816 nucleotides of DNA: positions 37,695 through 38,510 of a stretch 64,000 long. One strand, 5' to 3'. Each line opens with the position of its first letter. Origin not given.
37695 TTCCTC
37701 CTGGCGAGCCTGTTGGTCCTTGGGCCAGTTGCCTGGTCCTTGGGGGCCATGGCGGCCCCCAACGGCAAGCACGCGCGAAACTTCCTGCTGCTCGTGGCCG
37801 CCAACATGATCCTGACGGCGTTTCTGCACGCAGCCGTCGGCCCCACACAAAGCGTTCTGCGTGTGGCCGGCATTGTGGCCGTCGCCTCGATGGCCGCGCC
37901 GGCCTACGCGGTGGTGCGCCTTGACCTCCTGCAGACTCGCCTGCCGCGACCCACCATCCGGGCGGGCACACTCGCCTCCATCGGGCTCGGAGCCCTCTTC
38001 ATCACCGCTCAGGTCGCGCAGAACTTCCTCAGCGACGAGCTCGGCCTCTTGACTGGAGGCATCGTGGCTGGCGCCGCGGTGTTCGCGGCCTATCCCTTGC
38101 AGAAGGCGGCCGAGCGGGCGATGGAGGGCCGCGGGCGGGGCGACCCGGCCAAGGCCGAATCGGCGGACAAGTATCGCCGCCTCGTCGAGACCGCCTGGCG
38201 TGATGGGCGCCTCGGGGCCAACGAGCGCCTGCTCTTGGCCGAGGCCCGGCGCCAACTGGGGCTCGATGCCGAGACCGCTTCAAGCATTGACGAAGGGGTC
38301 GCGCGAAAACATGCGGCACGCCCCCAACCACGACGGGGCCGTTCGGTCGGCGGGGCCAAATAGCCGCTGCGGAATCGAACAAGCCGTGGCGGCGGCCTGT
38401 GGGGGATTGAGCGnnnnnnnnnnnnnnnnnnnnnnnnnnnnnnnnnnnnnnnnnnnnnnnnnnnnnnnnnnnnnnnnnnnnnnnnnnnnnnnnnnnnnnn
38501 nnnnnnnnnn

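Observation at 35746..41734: Three tandem paralogs of an unassigned ~11-TM membrane protein, coupled to an ACT protein and an amino-acid permease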

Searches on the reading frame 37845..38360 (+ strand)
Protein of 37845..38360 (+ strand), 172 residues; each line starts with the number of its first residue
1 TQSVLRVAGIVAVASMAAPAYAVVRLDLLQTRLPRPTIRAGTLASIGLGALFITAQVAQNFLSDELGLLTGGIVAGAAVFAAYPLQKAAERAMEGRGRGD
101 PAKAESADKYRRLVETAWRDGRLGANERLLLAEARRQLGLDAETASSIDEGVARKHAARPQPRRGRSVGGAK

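Call 52: find_homologous_proteins(query=A6, max_evalue=0.01)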
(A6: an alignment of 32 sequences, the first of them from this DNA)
Query A6 (32 sequences) (172 aa, profile of the alignment): 8 proteins with E <= 0.01 among 8000 candidates.
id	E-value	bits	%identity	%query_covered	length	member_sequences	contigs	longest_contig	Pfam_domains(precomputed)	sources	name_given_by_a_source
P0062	1.5e-56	208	44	83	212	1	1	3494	-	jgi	jgi:hypothetical protein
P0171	1.5e-53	198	44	86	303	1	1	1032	-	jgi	jgi:hypothetical protein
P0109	6.9e-53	196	42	86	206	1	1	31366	-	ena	-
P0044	2.4e-51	191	43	77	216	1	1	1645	-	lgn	-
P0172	3.5e-46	174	62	86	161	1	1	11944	-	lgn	-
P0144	2.1e-43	165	43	68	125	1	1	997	-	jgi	jgi:hypothetical protein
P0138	3.0e-43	165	47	92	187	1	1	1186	-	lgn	-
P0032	7.4e-43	164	41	95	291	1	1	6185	-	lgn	-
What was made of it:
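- Tried and rejected: It did reveal short forms with only the C-module (call 52).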

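Call 54: find_encoding_contigs(protein=P0172, flank=6000, max_places=2)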
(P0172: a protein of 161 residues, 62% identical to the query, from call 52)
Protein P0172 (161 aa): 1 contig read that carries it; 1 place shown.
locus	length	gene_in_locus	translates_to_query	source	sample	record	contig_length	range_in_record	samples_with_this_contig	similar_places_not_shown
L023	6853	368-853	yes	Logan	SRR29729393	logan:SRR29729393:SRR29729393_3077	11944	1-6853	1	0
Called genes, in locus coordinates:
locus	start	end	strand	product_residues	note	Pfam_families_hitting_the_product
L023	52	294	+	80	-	PF13237:Fer4_10 (weak), PF14697:Fer4_21 (faint), PF12838:Fer4_7, PF12797:Fer4_2 (weak), PF12837:Fer4_6 (weak), PF13237:Fer4_10 (weak), PF00037:Fer4, PF12838:Fer4_7 (weak), +5 more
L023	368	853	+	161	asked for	-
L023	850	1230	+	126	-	PF21631:A9CJY8-like_N, PF13840:ACT_7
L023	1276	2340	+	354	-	PF04389:Peptidase_M28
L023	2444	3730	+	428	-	-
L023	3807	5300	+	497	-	PF00324:AA_permease, PF13520:AA_permease_2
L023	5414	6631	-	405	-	PF00999:Na_H_Exchanger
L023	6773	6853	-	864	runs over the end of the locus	PF03176:MMPL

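Call 63: predict_structure(alignment_id=A6)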
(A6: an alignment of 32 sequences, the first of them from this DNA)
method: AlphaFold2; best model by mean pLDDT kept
length: 172 residues; sequences in the alignment: 32
mean_pLDDT: 83.3   pTM: 0.50
mean pLDDT of the five models: 83.3, 82.0, 81.1, 80.7, 80.0
residues with pLDDT >= 90: 54; 70-90: 99; 50-70: 19; < 50: 0
segments of 3 or more residues with pLDDT < 50: none
pLDDT, mean of each block of 10 residues (from residue 1): 80 83 80 71 83 80 72 79 80 71 93 96 95 97 96 94 71 60
secondary structure, 60 per line:
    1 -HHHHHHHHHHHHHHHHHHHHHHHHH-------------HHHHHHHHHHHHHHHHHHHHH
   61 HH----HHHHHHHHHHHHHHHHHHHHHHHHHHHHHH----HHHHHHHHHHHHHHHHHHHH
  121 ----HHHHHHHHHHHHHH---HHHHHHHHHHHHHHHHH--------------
elements in order: H2-26 H40-62 H67-96 H101-120 H125-138 H142-158

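Call 65: fold_search(model_id=the predicted structure, library=pdb)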
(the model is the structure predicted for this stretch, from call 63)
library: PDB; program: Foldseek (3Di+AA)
matches with E <= 10: 62; with E <= 0.001: 0
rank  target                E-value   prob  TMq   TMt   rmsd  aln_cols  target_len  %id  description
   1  6eod_E                9.6e-01  0.18  0.20  0.13  19.5       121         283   16  Structure of Reductive Aminase from Aspergillus terreus in complex with NADPH (released 2018-10-31)
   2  6eoh_A                9.6e-01  0.09  0.16  0.11  19.7       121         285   16  Reductive Aminase from Aspergillus terreus in complex with NADPH and ethyl levulinate (released 2018-10-31)
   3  6eod_G                1.1e+00  0.08  0.16  0.12  19.7       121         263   16  Structure of Reductive Aminase from Aspergillus terreus in complex with NADPH (released 2018-10-31)
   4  6h7p_B                1.1e+00  0.12  0.17  0.12  19.4       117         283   17  Reductive Aminase from Aspergillus terreus in complex with NADPH4, cyclohexanone and allyl amine (released 2019-04-03)
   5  6eoi_A                1.2e+00  0.09  0.16  0.11  19.6       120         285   18  Reductive Aminase from Aspergillus terreus in complex with NADPH and ethyl-5-oxohexanoate (released 2018-10-31)
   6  5zx1                  1.4e+00  0.89  0.28  0.55   7.2        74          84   24  Crystal structure of ENT domain from T. brucei (released 2019-05-22)
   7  6eod_H                1.4e+00  0.14  0.20  0.13  19.5       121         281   16  Structure of Reductive Aminase from Aspergillus terreus in complex with NADPH (released 2018-10-31)
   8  6eod_B                1.6e+00  0.12  0.19  0.13  19.5       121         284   17  Structure of Reductive Aminase from Aspergillus terreus in complex with NADPH (released 2018-10-31)
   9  6eod_C                1.9e+00  0.12  0.19  0.13  19.5       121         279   15  Structure of Reductive Aminase from Aspergillus terreus in complex with NADPH (released 2018-10-31)
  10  6eoi_B                1.9e+00  0.08  0.17  0.11  19.6       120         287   18  Reductive Aminase from Aspergillus terreus in complex with NADPH and ethyl-5-oxohexanoate (released 2018-10-31)
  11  6eod_F                2.2e+00  0.11  0.20  0.14  19.4       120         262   18  Structure of Reductive Aminase from Aspergillus terreus in complex with NADPH (released 2018-10-31)
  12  6eod_D                2.3e+00  0.10  0.19  0.12  19.6       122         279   14  Structure of Reductive Aminase from Aspergillus terreus in complex with NADPH (released 2018-10-31)
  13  6h7p_A                2.3e+00  0.08  0.17  0.12  19.2       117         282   17  Reductive Aminase from Aspergillus terreus in complex with NADPH4, cyclohexanone and allyl amine (released 2019-04-03)
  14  6eod_A                2.5e+00  0.09  0.19  0.13  19.4       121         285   17  Structure of Reductive Aminase from Aspergillus terreus in complex with NADPH (released 2018-10-31)
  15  2rn7_MODEL_1_A        3.1e+00  0.28  0.24  0.35   5.5        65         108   14  NMR solution structure of TnpE protein from Shigella flexneri. Northeast Structural Genomics Target SfR125 (released 2008-01-15)
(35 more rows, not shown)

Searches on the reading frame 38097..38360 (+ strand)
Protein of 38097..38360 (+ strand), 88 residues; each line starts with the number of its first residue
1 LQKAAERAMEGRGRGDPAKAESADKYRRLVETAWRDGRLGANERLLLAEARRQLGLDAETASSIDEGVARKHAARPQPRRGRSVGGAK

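Call 44: search_solved_structures(query=A5, max_evalue=10, show_alignments=4)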
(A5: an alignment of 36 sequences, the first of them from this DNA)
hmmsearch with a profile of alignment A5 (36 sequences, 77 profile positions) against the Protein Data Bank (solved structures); distinct sequences matched with E-value up to 10: 12.
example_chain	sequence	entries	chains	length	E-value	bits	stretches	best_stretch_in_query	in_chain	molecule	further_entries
4bm5_A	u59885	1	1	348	0.0006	23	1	20-66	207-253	SIMILAR TO CHLOROPLAST INNER MEMBRANE PROTEIN TIC110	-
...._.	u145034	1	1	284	0.036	17.4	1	35-73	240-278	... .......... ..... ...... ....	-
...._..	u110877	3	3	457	0.12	15.7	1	42-74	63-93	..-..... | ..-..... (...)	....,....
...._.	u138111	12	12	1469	0.13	15.5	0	13-59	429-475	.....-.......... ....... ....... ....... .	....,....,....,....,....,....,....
7xur_A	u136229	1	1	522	0.13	15.5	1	13-59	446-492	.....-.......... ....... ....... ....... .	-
9fso_W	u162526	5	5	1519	0.15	15.4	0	13-59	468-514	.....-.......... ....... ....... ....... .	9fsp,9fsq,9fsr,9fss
9k7y_A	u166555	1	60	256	0.19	15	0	48-74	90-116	Cage-i53-Zn1-HEHE-14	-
2ou3_A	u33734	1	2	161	0.25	14.6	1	15-60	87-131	Tellurite resistance protein of COG3793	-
7e8j_A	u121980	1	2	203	0.46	13.8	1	15-55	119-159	RNA-free ribonuclease P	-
9sgv_A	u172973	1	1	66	0.6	13.4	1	40-72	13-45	Ap3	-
7vf9_F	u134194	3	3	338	3.6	10.9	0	40-53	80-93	RNA polymerase sigma factor RpoS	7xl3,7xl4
7f0r_F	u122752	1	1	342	3.7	10.9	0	40-53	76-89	RNA polymerase sigma factor RpoS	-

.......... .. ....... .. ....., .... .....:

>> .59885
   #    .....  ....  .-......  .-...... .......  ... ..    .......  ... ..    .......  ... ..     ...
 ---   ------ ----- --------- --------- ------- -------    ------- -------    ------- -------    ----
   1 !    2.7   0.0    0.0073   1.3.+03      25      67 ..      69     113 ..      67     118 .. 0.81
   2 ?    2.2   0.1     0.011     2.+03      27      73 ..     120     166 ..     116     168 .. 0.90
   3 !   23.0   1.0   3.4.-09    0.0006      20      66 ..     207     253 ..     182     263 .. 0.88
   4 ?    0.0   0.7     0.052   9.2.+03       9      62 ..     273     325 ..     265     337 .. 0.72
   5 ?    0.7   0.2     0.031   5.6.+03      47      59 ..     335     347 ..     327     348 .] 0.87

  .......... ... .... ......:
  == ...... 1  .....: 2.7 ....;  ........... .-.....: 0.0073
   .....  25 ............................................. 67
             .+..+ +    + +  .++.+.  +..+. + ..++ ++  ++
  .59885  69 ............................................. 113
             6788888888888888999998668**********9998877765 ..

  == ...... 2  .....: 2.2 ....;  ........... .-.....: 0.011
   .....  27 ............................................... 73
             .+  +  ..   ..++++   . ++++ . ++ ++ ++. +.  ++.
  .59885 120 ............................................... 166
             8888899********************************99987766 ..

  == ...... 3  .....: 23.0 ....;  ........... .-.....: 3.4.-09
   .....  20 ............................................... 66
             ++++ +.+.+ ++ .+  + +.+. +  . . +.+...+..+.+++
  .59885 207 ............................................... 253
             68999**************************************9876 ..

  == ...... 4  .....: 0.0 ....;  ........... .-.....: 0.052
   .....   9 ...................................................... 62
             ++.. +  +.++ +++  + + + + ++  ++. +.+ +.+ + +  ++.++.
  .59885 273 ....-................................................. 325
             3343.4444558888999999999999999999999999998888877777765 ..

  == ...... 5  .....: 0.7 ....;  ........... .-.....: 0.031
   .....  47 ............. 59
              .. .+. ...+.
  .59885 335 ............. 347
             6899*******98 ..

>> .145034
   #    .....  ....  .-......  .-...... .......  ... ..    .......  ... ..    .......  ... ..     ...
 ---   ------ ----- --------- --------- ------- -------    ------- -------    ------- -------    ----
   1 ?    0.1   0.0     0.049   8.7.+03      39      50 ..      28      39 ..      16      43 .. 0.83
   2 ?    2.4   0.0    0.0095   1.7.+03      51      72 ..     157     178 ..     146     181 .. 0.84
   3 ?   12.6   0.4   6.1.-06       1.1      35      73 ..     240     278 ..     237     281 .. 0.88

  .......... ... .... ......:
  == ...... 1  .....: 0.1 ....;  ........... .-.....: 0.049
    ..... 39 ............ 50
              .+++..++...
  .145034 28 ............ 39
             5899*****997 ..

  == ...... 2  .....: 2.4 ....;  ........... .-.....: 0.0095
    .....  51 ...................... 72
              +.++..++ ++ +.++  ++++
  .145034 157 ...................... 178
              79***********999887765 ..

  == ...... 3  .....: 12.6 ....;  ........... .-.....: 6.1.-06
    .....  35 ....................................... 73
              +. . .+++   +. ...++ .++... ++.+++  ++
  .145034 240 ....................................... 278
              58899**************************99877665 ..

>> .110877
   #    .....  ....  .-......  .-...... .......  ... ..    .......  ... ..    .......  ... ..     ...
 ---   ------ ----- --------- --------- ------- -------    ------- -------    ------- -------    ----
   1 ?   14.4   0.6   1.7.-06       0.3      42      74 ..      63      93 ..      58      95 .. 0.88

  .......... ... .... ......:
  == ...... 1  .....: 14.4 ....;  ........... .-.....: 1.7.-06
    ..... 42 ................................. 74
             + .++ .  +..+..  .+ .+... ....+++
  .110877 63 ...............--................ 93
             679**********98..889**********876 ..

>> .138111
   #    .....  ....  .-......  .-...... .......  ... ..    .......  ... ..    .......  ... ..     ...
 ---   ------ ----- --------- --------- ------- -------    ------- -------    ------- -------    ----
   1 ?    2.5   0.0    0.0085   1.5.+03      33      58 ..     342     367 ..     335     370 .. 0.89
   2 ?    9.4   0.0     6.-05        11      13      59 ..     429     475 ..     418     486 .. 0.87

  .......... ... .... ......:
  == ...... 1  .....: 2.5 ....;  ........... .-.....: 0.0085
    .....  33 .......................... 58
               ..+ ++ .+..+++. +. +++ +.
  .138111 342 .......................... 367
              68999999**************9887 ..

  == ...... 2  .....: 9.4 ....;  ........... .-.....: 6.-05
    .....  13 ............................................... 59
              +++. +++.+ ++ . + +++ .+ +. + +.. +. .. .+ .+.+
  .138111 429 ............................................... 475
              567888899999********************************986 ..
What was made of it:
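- On TerB / DUF533 (TerB clan): The profile hit to TerB 2OU3 is only E 0.25 (call 44).
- Closest known: TerB-clan membrane-associated helical domains. Same: A tail profile hits Tic110 4BM5 residues 207-253 at E 6e-4 and TerB 2OU3 at E 0.25 (call 44).
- Checked: A tail profile hits Tic110 structure 4BM5 at E 6e-4 and TerB structure 2OU3 at E 0.25 (call 44).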
